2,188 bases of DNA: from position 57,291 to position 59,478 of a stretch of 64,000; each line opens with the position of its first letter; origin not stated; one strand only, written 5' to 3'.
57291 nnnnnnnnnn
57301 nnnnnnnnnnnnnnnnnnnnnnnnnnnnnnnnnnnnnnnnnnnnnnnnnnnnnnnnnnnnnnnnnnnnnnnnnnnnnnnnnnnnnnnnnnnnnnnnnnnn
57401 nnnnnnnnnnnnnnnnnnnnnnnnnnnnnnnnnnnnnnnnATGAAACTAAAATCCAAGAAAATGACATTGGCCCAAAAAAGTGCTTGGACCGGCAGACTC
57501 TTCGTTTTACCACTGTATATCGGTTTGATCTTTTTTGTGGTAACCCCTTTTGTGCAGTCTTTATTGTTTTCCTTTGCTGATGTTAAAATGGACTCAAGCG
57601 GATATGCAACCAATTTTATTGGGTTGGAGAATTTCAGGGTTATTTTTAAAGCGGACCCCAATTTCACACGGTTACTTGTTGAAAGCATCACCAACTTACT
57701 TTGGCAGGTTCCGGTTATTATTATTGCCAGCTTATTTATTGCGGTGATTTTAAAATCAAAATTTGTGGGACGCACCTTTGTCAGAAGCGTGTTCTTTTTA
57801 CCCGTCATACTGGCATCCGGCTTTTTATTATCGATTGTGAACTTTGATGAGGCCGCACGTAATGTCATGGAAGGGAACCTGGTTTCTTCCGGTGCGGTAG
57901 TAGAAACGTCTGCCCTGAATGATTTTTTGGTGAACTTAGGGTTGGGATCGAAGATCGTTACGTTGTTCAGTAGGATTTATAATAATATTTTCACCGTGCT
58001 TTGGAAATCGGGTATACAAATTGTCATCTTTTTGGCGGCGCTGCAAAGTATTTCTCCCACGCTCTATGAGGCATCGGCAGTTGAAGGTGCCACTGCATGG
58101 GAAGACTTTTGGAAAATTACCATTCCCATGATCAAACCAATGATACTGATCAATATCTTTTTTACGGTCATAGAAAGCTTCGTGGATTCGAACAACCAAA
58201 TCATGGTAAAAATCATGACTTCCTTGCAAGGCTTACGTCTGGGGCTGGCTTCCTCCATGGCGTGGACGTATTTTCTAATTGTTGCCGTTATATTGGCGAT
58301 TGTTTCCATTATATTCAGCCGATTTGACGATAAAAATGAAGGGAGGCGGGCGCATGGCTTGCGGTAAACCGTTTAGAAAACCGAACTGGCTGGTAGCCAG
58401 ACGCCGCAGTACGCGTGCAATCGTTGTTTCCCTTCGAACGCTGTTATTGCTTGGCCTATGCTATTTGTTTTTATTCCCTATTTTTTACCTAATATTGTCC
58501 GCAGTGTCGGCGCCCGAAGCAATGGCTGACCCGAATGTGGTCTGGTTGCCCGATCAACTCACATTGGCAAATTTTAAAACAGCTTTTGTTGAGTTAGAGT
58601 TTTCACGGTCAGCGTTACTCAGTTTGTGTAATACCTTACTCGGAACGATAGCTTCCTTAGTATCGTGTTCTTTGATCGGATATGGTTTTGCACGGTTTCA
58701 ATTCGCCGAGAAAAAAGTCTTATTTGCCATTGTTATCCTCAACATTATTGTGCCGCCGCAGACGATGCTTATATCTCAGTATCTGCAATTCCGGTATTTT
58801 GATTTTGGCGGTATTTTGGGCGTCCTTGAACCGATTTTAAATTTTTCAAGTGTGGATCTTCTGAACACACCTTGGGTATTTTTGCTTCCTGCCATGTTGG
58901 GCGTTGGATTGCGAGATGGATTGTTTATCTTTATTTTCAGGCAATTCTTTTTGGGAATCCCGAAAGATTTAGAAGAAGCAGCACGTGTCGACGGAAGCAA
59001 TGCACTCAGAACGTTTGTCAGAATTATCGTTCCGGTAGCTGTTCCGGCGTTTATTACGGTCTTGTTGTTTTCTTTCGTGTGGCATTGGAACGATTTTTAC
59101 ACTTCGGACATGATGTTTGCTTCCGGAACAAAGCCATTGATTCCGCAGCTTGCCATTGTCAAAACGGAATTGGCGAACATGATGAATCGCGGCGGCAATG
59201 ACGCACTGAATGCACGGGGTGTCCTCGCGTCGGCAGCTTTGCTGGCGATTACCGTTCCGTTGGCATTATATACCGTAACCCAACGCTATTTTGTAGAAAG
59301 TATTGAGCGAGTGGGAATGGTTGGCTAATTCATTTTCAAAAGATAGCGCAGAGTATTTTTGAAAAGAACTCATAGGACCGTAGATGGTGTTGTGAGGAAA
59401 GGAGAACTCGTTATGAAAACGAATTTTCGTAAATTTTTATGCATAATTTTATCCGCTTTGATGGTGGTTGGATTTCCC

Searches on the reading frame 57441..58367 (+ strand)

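Call 6: search_protein_families(library=pfam, proteins=[window:57441-58367:+], max_evalue=0.01)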
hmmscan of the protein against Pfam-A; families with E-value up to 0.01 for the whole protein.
window:57441-58367:+ (308 aa): 1 family
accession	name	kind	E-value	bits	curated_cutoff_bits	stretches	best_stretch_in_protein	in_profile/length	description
PF00528.27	BPD_transp_1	-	6.2e-06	26.5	26.4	1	75-297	15-176/184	Binding-protein-dependent transport system inner membrane component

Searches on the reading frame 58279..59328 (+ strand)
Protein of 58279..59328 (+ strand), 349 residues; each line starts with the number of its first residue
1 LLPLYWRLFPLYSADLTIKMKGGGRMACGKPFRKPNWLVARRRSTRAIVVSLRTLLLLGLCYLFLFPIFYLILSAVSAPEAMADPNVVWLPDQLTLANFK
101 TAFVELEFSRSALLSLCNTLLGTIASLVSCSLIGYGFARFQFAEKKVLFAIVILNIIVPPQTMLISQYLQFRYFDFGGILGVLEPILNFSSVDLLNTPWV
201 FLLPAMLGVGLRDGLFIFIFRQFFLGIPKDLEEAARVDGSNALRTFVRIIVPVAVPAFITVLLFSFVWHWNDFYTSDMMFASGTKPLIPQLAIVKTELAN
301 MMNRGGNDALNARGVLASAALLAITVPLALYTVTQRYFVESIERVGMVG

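Call 6: search_protein_families(library=pfam, proteins=[window:58279-59328:+], max_evalue=0.01)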
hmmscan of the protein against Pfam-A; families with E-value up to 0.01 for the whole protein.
window:58279-59328:+ (349 aa): 1 family
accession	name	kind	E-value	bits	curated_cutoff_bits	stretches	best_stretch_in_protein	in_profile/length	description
PF00528.27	BPD_transp_1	-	9.1e-10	39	26.4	1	133-341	4-181/184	Binding-protein-dependent transport system inner membrane component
